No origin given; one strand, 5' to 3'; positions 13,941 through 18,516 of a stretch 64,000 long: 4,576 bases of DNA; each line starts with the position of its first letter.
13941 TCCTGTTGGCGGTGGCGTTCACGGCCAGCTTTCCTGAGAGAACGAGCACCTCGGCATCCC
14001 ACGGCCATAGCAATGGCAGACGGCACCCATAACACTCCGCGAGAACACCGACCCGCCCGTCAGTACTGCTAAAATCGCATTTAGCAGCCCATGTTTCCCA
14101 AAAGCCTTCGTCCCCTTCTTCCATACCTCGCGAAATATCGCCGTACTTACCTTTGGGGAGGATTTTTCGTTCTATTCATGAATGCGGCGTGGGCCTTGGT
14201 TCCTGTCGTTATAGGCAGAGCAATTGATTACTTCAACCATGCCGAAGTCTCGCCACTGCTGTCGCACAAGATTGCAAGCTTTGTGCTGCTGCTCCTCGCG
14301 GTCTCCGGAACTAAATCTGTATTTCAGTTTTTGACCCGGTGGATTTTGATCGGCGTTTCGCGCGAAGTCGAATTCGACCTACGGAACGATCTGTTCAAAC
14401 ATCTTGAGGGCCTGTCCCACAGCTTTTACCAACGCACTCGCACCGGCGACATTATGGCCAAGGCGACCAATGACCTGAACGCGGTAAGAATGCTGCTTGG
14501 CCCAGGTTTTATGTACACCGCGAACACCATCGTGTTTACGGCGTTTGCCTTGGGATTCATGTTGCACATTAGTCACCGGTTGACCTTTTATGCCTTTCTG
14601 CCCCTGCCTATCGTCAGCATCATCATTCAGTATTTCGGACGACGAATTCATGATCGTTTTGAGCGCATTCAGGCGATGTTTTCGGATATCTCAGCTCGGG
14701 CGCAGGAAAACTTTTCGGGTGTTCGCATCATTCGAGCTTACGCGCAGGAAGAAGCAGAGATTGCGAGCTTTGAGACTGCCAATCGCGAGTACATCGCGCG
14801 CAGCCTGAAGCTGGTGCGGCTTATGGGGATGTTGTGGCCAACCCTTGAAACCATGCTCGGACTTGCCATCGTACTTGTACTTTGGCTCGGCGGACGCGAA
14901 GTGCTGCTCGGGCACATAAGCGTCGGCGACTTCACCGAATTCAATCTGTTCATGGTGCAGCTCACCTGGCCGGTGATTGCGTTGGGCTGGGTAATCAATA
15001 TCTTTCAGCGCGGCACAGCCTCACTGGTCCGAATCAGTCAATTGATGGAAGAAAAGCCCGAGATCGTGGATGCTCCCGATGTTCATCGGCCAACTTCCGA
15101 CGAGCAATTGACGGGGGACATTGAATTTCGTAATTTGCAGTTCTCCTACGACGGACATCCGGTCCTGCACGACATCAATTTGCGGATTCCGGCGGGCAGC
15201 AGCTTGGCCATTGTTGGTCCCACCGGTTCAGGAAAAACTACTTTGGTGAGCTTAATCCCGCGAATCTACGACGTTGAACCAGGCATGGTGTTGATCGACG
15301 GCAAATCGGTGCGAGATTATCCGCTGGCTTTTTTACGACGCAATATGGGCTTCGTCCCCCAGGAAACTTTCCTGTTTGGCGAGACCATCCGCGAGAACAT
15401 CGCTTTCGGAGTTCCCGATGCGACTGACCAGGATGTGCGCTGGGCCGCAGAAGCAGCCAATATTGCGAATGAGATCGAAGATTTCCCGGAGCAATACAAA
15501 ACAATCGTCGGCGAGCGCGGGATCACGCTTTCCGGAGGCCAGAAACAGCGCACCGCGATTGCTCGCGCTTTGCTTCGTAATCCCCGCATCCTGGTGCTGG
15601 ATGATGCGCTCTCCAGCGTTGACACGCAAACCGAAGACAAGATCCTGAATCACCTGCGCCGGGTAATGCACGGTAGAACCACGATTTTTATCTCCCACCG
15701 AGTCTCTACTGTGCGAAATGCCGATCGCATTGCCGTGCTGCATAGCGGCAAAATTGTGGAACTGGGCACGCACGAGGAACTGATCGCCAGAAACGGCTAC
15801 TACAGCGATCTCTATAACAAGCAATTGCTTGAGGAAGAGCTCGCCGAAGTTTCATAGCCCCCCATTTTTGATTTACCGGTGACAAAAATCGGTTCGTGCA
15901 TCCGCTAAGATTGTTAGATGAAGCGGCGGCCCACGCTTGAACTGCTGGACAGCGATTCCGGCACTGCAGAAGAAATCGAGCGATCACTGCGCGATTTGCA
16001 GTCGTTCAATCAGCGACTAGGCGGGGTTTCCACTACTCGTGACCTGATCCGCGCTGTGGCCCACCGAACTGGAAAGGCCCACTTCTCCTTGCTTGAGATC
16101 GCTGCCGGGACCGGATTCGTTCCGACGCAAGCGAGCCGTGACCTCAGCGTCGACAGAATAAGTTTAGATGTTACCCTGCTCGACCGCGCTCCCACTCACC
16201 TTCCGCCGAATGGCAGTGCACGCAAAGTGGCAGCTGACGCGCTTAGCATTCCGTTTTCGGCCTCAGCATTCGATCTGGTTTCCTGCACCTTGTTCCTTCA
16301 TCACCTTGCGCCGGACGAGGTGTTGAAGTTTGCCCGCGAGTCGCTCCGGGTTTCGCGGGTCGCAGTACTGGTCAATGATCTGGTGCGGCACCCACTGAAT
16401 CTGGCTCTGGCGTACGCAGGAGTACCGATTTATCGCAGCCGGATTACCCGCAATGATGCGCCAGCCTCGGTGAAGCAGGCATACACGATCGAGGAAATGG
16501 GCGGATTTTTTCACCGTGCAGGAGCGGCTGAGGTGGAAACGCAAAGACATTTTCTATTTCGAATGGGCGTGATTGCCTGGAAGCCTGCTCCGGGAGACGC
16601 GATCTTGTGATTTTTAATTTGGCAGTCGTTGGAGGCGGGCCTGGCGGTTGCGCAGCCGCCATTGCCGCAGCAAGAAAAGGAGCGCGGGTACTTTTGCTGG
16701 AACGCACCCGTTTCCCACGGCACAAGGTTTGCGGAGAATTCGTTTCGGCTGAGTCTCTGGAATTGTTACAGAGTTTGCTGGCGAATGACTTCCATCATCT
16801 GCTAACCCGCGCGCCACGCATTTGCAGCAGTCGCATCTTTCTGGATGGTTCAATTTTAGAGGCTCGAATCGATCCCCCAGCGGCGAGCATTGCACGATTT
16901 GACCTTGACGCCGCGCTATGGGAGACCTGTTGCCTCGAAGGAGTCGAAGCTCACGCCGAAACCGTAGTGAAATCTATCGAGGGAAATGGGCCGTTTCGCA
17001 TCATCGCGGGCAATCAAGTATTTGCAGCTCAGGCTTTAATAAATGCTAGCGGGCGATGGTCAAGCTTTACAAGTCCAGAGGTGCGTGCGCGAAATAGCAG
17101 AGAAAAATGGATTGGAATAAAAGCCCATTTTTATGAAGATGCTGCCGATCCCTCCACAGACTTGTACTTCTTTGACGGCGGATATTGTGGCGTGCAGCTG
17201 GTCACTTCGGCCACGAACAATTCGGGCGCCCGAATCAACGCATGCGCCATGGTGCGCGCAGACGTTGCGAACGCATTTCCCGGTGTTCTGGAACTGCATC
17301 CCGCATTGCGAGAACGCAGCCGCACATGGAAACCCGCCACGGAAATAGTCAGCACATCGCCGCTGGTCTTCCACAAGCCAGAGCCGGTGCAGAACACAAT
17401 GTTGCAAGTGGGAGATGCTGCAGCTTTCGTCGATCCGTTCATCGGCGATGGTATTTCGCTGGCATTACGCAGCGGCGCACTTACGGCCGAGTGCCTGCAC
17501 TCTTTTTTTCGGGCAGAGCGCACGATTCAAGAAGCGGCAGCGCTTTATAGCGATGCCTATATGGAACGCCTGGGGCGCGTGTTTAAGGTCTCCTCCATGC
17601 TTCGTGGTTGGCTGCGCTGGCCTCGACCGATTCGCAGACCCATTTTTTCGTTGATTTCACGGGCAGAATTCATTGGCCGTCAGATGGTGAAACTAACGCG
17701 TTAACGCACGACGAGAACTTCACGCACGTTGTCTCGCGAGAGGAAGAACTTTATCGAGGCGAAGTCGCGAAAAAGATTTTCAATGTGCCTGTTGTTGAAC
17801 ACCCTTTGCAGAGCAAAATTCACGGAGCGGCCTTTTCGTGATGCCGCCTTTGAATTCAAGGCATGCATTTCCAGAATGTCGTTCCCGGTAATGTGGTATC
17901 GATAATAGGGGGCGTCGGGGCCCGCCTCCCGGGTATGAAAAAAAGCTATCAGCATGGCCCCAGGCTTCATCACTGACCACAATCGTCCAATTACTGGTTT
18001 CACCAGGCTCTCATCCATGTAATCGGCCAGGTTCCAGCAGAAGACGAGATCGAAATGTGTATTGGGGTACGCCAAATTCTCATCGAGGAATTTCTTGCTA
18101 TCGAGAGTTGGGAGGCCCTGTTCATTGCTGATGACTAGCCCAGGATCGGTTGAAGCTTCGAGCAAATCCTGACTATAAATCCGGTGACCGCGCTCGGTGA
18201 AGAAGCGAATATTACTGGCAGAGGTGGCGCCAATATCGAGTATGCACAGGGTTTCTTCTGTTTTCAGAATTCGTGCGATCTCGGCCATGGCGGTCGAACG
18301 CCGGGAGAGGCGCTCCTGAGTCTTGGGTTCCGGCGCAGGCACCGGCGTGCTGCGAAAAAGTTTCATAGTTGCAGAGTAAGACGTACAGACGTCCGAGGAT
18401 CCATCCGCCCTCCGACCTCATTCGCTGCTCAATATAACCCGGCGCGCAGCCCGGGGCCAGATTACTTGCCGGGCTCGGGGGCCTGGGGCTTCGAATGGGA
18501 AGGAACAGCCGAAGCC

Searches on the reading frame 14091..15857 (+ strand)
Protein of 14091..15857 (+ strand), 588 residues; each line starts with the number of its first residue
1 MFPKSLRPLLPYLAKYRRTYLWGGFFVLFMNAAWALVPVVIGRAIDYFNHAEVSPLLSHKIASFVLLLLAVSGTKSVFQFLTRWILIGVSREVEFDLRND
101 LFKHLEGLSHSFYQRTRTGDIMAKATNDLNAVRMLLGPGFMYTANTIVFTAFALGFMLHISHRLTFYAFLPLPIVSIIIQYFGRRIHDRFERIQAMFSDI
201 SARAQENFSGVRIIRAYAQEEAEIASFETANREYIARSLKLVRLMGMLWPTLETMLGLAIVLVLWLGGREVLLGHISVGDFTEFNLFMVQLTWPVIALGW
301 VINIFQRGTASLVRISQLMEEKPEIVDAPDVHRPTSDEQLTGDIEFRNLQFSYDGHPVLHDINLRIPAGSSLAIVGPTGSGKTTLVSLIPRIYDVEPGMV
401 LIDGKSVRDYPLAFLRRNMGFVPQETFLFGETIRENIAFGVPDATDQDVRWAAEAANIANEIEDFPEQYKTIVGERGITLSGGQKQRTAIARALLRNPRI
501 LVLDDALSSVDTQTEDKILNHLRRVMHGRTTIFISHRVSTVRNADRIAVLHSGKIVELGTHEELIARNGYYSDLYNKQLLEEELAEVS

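Call 92: search_protein_families(library=pfam, proteins=[window:14091-15857:+], max_evalue=0.00001)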
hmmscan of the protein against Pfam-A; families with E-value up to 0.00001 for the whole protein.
window:14091-15857:+ (588 aa): 2 families
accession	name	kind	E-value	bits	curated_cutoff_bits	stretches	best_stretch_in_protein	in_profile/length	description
PF00664.28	ABC_membrane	-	2.7e-41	142.5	28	1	23-295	4-274/274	ABC transporter transmembrane region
PF00005.33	ABC_tran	-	5.1e-31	108.5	25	1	359-507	1-136/137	ABC transporter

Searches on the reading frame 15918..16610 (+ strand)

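Call 92: search_protein_families(library=pfam, proteins=[window:15918-16610:+], max_evalue=0.00001)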
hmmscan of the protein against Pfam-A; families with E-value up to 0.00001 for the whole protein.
window:15918-16610:+ (230 aa): 2 families
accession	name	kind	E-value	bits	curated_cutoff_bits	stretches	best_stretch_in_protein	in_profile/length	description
PF08241.18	Methyltransf_11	-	5.2e-09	37.1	21.2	1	59-146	1-87/95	Methyltransferase domain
PF13649.12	Methyltransf_25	-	1.1e-07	32.9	27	1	59-145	2-92/97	Methyltransferase domain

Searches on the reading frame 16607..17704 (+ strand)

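Call 92: search_protein_families(library=pfam, proteins=[window:16607-17704:+], max_evalue=0.00001)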
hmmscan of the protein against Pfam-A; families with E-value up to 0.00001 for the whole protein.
window:16607-17704:+ (365 aa): 8 families
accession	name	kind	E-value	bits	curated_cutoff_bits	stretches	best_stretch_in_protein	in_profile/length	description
PF01266.30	DAO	-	1.4e-10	41.7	27.9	0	5-37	2-34/353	FAD dependent oxidoreductase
PF12831.13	FAD_oxidored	-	1.1e-09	38.6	27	1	5-36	2-33/416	FAD dependent oxidoreductase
PF07992.20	Pyr_redox_2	-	7.6e-08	32.6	26.1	1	4-36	2-35/291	Pyridine nucleotide-disulphide oxidoreductase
PF13450.12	NAD_binding_8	-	1.8e-06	28.6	21.9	0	7-35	1-29/68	NAD(P)-binding Rossmann-like domain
PF03486.20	HI0933_like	-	2.5e-06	27.6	50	0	4-41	2-39/244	HI0933-like protein Rossmann domain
PF01134.28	GIDA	-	3.4e-06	26.8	22.1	1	5-40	2-33/391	Glucose inhibited division protein A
PF01494.25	FAD_binding_3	-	5.9e-06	26.2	22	0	6-57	5-56/349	FAD binding domain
PF00890.30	FAD_binding_2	-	8.6e-06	25.6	20.4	0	5-34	2-31/414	FAD binding domain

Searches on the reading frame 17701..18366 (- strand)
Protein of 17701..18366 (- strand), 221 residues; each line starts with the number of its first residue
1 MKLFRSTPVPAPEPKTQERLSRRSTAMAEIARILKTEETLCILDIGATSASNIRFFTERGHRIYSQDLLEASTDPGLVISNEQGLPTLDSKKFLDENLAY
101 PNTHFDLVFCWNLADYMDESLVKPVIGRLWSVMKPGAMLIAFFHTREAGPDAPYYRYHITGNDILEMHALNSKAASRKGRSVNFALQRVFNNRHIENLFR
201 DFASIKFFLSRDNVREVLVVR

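Call 92: search_protein_families(library=pfam, proteins=[window:17701-18366:-], max_evalue=0.00001)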
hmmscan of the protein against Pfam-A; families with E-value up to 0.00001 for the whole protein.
window:17701-18366:- (221 aa): 2 families
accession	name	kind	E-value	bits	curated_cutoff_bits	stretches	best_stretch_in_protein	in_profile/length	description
PF13489.12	Methyltransf_23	-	9.7e-07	29.1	27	1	23-168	6-124/164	Methyltransferase domain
PF08241.18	Methyltransf_11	-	5.7e-06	27.3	21.2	0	43-140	1-94/95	Methyltransferase domain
